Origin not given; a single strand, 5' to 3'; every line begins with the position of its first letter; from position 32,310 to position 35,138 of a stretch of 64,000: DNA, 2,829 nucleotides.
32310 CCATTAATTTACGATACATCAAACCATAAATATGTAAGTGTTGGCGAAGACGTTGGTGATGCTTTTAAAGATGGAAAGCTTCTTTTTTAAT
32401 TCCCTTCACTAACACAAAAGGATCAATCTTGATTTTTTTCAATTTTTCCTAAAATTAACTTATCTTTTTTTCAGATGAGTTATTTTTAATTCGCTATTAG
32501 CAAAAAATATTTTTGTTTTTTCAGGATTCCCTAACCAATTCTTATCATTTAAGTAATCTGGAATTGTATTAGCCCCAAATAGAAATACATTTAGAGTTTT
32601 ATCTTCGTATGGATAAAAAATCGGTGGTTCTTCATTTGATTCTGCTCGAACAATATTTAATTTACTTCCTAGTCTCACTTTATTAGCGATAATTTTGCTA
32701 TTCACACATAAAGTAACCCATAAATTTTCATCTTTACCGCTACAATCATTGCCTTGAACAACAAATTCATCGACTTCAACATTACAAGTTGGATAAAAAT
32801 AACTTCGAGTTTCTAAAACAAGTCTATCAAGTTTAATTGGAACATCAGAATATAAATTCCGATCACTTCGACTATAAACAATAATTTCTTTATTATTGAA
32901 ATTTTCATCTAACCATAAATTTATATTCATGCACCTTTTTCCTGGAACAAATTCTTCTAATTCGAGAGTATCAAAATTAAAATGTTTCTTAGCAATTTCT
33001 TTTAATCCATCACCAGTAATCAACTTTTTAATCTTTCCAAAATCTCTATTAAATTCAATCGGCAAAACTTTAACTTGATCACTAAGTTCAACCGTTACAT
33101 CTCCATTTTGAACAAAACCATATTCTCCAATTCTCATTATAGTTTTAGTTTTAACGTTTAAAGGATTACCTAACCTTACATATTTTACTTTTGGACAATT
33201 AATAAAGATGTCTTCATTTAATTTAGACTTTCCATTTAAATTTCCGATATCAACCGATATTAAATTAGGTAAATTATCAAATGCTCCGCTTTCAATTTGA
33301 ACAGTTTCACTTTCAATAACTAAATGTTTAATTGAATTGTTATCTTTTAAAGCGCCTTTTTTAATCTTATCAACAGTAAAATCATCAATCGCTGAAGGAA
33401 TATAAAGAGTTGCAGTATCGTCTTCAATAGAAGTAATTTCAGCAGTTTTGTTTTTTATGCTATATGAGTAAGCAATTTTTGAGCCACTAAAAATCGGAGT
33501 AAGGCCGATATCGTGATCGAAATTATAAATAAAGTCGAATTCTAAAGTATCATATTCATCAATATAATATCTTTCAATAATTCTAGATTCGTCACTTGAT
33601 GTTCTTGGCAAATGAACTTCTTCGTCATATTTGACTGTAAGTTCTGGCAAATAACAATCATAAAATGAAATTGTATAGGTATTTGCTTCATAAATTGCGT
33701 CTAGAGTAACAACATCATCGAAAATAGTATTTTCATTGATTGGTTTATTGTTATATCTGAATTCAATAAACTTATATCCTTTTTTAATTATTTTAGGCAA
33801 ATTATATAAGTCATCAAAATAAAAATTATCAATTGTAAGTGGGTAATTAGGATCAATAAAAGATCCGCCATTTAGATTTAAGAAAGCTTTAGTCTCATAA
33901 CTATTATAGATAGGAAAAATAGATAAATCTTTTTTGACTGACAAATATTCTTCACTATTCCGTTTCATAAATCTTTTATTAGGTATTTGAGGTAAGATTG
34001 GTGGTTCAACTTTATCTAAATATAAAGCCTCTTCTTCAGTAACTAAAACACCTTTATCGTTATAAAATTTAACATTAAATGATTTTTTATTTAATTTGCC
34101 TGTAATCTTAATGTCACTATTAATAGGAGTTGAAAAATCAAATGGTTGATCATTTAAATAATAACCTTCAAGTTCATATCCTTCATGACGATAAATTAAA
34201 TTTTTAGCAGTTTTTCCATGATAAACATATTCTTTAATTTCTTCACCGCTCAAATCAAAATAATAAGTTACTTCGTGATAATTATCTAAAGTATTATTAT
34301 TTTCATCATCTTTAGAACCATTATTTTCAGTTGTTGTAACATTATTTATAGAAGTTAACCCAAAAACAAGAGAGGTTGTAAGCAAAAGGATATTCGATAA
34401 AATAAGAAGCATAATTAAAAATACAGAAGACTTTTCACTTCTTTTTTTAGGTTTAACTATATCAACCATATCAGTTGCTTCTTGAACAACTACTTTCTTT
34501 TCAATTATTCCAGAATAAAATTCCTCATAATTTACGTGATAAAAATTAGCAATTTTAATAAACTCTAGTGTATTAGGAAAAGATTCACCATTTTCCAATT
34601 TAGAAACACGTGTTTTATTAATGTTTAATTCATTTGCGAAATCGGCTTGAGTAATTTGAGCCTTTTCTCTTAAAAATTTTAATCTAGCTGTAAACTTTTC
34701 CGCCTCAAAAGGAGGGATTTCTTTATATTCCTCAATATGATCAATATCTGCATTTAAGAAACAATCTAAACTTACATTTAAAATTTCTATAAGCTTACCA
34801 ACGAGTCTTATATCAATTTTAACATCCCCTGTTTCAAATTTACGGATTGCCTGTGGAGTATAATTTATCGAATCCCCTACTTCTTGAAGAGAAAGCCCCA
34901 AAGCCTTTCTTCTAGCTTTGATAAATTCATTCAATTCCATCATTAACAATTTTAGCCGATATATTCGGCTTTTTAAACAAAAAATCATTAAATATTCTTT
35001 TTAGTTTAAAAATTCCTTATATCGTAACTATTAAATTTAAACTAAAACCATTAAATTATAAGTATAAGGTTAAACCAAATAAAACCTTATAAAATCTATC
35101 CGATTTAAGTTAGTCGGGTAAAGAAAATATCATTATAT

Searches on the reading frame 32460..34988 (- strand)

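Call 82: search_protein_families(library=pfam, proteins=[window:32460-34988:-], max_evalue=0.001)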
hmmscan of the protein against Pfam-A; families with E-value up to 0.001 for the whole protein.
window:32460-34988:- (842 aa): 5 families
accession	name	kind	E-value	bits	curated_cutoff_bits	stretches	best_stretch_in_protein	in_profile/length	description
PF01381.28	HTH_3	-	6.9e-22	77.7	23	2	23-75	1-53/55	Helix-turn-helix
PF12844.13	HTH_19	-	5.4e-15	55.5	30.2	1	101-160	2-61/64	Helix-turn-helix domain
PF13560.12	HTH_31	-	1.3e-13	51.5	27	2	100-152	3-56/64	Helix-turn-helix domain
PF13413.12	HTH_25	-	7.1e-07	29.4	24.6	0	103-135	2-34/62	Helix-turn-helix domain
PF13306.12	LRR_5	-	4.2e-06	27.1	27.7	1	538-608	21-88/127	BspA type Leucine rich repeat region (6 copies)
